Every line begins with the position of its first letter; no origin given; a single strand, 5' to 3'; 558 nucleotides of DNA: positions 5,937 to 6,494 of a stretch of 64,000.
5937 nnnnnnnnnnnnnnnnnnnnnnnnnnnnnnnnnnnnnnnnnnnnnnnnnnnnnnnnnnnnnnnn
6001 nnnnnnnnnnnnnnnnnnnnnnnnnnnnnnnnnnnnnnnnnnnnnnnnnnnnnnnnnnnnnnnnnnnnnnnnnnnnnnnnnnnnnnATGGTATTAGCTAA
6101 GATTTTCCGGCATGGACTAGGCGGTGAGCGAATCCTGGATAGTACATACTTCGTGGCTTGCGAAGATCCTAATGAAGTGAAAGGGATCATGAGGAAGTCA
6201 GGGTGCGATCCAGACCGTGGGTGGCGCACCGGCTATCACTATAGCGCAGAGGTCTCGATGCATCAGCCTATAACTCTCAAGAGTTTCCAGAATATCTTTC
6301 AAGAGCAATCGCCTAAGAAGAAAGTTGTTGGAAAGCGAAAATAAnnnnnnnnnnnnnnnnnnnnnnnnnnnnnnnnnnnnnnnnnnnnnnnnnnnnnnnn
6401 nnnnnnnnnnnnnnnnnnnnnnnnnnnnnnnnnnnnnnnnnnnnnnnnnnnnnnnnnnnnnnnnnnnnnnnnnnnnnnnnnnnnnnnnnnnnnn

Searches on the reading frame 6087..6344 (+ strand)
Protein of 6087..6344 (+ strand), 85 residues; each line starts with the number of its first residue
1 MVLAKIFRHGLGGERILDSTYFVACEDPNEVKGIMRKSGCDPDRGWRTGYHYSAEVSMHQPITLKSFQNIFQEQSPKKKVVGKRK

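Call 3: search_protein_families(library=pfam, proteins=[window:6087-6344:+], max_evalue=1)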
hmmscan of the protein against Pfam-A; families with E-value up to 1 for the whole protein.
window:6087-6344:+ (85 aa): 0 families

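Call 4: search_protein_families(library=phrogs, proteins=[window:6087-6344:+], max_evalue=1)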
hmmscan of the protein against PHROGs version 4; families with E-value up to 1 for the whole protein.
window:6087-6344:+ (85 aa): 2 families
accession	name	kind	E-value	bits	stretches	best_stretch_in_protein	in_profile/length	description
phrog_25754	-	unknown function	0.021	15.7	1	14-42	7-35/75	-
phrog_23094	-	unknown function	0.37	12.3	1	24-61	17-54/64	-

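Call 5: search_protein_families(library=padloc, proteins=[window:6087-6344:+], max_evalue=1)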
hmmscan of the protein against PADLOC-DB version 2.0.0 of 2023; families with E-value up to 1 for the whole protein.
window:6087-6344:+ (85 aa): 0 families

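Call 6: search_protein_families(library=ncbifam, proteins=[window:6087-6344:+], max_evalue=1)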
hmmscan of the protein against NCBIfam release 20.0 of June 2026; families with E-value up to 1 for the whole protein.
window:6087-6344:+ (85 aa): 0 families

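Call 12: find_homologous_proteins(query=window:6087-6344:+, max_evalue=0.01)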
Query window:6087-6344:+ (85 aa): 1 proteins with E <= 0.01 among 1 candidates.
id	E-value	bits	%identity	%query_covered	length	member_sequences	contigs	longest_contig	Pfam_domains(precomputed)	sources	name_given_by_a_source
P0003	7.1e-52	191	100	100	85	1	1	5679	-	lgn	-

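Call 14: find_encoding_contigs(protein=P0003, flank=10000, max_places=6)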
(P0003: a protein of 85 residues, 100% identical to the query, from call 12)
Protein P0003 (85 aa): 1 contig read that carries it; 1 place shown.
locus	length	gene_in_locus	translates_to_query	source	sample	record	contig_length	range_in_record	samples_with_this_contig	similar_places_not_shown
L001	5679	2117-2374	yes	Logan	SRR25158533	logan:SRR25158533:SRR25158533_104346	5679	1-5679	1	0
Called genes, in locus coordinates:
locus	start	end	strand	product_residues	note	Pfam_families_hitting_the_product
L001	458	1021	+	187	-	-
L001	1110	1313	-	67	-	-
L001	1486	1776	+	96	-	-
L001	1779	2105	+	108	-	-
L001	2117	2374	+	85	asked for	-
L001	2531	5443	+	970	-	PF13229:Beta_helix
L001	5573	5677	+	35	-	?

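Call 25: search_solved_structures(query=window:6087-6344:+, max_evalue=10)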
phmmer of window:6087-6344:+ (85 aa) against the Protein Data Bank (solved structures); distinct sequences matched with E-value up to 10: 0.

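Call 42: find_related_loci(query=A2, collection=viral_contigs, flank=6000)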
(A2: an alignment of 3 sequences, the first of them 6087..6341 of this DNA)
Query A2 (85 aa) in viral_contigs; peptide patterns used: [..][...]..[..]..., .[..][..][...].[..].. (x = any residue, [..] = any of these).
164 stretches matched a pattern, but none encodes a relative of the query by tblastn (E <= 1e-3).

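Call 43: find_related_loci(query=A2, collection=genome_contigs, flank=8000)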
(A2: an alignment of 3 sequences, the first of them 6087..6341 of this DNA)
Query A2 (85 aa) in genome_contigs; peptide patterns used: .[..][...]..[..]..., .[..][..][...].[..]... (x = any residue, [..] = any of these).
374 stretches matched a pattern, but none encodes a relative of the query by tblastn (E <= 1e-3).

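Call 45: find_related_loci(query=A2, collection=metagenome_contigs, flank=8000)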
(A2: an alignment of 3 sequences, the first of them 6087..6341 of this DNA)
Query A2 (85 aa) in metagenome_contigs; peptide patterns used: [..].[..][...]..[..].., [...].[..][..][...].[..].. (x = any residue, [..] = any of these).
600 stretches matched a pattern, but none encodes a relative of the query by tblastn (E <= 1e-3).

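Call 66: predict_structure(alignment_id=A2)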
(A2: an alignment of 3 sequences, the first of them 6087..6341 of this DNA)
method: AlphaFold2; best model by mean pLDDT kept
length: 85 residues; sequences in the alignment: 3
mean_pLDDT: 78.0   pTM: 0.56
mean pLDDT of the five models: 78.0, 73.6, 70.5, 69.0, 67.5
residues with pLDDT >= 90: 10; 70-90: 58; 50-70: 13; < 50: 4
segments of 3 or more residues with pLDDT < 50: none
pLDDT, mean of each block of 10 residues (from residue 1): 87 87 84 88 77 84 74 56 51
secondary structure, 60 per line:
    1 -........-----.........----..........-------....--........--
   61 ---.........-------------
elements in order: E2-9 E15-23 H28-37 H45-48 E51-58 H64-72

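Call 78: fold_search(model_id=the predicted structure, library=viral)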
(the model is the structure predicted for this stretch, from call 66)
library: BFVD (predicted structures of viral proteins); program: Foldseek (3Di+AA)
matches with E <= 10: 1475; with E <= 0.001: 0
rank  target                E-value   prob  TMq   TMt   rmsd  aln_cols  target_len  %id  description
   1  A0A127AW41            1.2e-02  1.00  0.51  0.46   3.5        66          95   14  Uncharacterized protein [Bacillus phage SP-15]
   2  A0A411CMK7            1.2e-02  0.51  0.25  0.18  16.5       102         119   17  (no name in the UniProt tables at hand)
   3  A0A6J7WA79            1.9e-02  0.99  0.40  0.46   5.4        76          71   13  Uncharacterized protein [uncultured Caudovirales phage]
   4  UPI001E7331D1         1.9e-02  0.98  0.36  0.46   7.5        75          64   15  (no name look-up for this kind of identifier)
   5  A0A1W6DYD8            2.2e-02  0.96  0.39  0.47   5.3        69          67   19  Uncharacterized protein [Aeromonas phage phiA8-29]
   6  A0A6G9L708            2.3e-02  0.84  0.33  0.24  10.3        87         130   15  (no name in the UniProt tables at hand)
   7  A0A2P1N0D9            2.6e-02  0.97  0.39  0.25   6.0        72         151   17  (no name in the UniProt tables at hand)
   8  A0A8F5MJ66            3.0e-02  0.94  0.36  0.42   8.0        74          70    9  Uncharacterized protein [Microvirus mar56]
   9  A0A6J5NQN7            3.0e-02  0.89  0.37  0.27   5.2        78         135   10  Uncharacterized protein [uncultured Caudovirales phage]
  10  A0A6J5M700            3.2e-02  1.00  0.44  0.64   3.6        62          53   13  Uncharacterized protein [uncultured Caudovirales phage]
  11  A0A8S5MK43            3.2e-02  0.99  0.47  0.53   4.5        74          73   12  Uncharacterized protein [Siphoviridae sp. ctrpg19]
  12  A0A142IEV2            3.6e-02  0.94  0.37  0.40  11.4        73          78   19  Uncharacterized protein [Pseudomonas phage vB_PsyM_KIL4]
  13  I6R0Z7                4.3e-02  0.91  0.37  0.46   4.8        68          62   15  Uncharacterized protein [Celeribacter phage P12053L]
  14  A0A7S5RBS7            4.6e-02  0.87  0.37  0.20   7.0        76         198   17  (no name in the UniProt tables at hand)
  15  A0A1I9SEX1            4.6e-02  0.72  0.31  0.39   6.0        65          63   20  Uncharacterized protein [Klebsiella phage vB_KpnM_KpV52]
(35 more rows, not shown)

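Call 81: search_dna_similar(query=window:6087-6341:+, collection=phages, mode=protein, max_evalue=1, max_rows=10)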
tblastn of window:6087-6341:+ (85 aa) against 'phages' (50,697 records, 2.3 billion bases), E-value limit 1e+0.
No match.

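Call 87: search_solved_structures(query=A2, max_evalue=10)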
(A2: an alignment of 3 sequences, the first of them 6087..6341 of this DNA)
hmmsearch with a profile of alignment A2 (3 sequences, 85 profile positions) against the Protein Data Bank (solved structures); distinct sequences matched with E-value up to 10: 5.
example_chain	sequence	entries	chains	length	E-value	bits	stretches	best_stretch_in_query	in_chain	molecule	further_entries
7eho_A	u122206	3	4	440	0.31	14.6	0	44-72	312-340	Chitin oligosaccharide binding protein NagB2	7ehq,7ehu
5kwd_A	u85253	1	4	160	1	12.9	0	22-56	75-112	Ankyrin repeat-containing protein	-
1aow_A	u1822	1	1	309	1.1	12.8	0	22-55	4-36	ANNEXIN IV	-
1i4a_A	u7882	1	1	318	1.4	12.5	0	17-55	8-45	ANNEXIN IV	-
2y8n_A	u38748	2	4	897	1.4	12.5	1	29-63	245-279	4-HYDROXYPHENYLACETATE DECARBOXYLASE LARGE SUBUNIT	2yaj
